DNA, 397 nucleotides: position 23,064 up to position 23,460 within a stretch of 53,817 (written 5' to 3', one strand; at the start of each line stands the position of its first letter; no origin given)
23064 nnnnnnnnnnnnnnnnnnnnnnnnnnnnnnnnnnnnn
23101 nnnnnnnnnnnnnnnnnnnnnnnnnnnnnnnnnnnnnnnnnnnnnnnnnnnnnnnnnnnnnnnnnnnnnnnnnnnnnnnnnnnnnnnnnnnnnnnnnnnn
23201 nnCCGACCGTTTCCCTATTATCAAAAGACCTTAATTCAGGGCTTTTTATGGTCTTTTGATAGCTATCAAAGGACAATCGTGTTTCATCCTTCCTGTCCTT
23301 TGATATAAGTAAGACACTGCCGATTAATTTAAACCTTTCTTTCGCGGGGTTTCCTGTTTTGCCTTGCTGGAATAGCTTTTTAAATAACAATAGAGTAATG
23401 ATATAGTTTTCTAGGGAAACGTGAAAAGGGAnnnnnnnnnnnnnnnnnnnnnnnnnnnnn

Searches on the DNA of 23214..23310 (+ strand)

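Call 56: build_rna_model(alignment_id=A2, structure=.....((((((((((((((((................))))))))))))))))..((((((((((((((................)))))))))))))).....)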
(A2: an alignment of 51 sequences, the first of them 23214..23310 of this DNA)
Model R1 built from alignment A2 (51 sequences, 104 columns); structure: as given.
model positions 101; base pairs 30; branch points 1; effective number of sequences 1.74; information 0.59 bits per position. Calibrated on 0.2 Mb of random sequence (short: E-values are rough).
structure used (alignment columns):
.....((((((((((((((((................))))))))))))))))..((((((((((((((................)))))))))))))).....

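Call 57: search_with_rna_model(model_id=R1, sources=[window, L176, L177, L178, L179, L180, L175], max_evalue=1)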
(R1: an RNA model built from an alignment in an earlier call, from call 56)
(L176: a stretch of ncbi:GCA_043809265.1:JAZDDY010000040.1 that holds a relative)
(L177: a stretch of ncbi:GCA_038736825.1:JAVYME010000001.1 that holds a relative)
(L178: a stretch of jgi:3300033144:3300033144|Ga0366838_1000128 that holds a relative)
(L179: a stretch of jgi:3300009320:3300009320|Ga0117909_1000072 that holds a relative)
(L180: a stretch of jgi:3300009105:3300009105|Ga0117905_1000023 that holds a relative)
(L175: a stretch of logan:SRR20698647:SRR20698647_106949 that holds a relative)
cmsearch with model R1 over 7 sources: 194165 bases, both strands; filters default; matches with E-value up to 1: 6.
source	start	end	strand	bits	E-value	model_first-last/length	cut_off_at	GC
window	42777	42873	-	92.2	6.5e-14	1-101/101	no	0.25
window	23214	23310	+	82.6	3.6e-12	1-101/101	no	0.35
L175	1651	1747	+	82.6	3.6e-12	1-101/101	no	0.35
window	42777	42873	+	77.1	3.6e-11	1-101/101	no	0.25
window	23214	23310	-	67.1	2.2e-09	1-101/101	no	0.35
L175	1651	1747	-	67.1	2.2e-09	1-101/101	no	0.35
